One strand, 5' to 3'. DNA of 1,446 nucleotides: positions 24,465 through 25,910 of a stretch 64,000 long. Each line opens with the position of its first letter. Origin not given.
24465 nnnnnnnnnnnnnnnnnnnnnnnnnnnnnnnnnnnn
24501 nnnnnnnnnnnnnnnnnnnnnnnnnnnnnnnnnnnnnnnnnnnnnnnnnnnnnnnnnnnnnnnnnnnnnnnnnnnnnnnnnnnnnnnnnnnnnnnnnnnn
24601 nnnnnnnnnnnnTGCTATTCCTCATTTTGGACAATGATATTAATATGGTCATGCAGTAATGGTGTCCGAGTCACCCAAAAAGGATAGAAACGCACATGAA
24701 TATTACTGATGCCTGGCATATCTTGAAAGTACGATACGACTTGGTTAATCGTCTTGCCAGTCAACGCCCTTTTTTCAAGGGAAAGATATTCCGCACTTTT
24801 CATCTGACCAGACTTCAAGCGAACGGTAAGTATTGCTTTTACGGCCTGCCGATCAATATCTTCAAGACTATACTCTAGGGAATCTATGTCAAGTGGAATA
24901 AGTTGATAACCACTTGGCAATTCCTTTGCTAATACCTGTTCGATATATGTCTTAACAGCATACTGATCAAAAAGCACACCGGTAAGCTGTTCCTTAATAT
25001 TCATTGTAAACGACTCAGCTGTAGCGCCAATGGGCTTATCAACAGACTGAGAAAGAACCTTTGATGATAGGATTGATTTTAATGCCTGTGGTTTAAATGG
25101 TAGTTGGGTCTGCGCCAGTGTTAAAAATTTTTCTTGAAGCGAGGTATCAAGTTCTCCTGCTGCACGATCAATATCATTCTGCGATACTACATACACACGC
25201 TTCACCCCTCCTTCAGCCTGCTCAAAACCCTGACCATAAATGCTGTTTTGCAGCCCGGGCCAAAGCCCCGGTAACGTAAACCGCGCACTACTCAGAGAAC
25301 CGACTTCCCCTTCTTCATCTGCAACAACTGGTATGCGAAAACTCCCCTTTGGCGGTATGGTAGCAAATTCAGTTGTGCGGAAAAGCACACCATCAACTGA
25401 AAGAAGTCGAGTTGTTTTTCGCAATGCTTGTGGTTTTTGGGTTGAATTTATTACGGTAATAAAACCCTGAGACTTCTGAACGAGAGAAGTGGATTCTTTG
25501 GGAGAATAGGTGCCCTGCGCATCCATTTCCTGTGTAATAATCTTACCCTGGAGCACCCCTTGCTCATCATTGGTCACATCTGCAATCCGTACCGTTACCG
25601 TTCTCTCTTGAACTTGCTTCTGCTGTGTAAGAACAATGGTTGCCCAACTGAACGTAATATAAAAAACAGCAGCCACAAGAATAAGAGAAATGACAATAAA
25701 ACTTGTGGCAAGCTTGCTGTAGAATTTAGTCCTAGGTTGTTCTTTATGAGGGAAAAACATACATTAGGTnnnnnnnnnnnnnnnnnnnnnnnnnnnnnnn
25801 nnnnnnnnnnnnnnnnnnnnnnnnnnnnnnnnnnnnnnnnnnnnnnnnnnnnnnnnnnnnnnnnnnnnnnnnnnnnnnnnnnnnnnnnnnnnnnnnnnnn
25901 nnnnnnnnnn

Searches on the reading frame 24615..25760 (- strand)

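Call 66: search_protein_families(library=pfam, proteins=[window:24615-25760:-], max_evalue=0.01)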
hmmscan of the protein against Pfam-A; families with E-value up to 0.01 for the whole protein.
window:24615-25760:- (381 aa): 1 family
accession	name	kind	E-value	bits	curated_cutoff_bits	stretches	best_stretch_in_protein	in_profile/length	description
PF08044.16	DUF1707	-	0.008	16.6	27.6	0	300-349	4-53/53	DUF1707 SHOCT-like domain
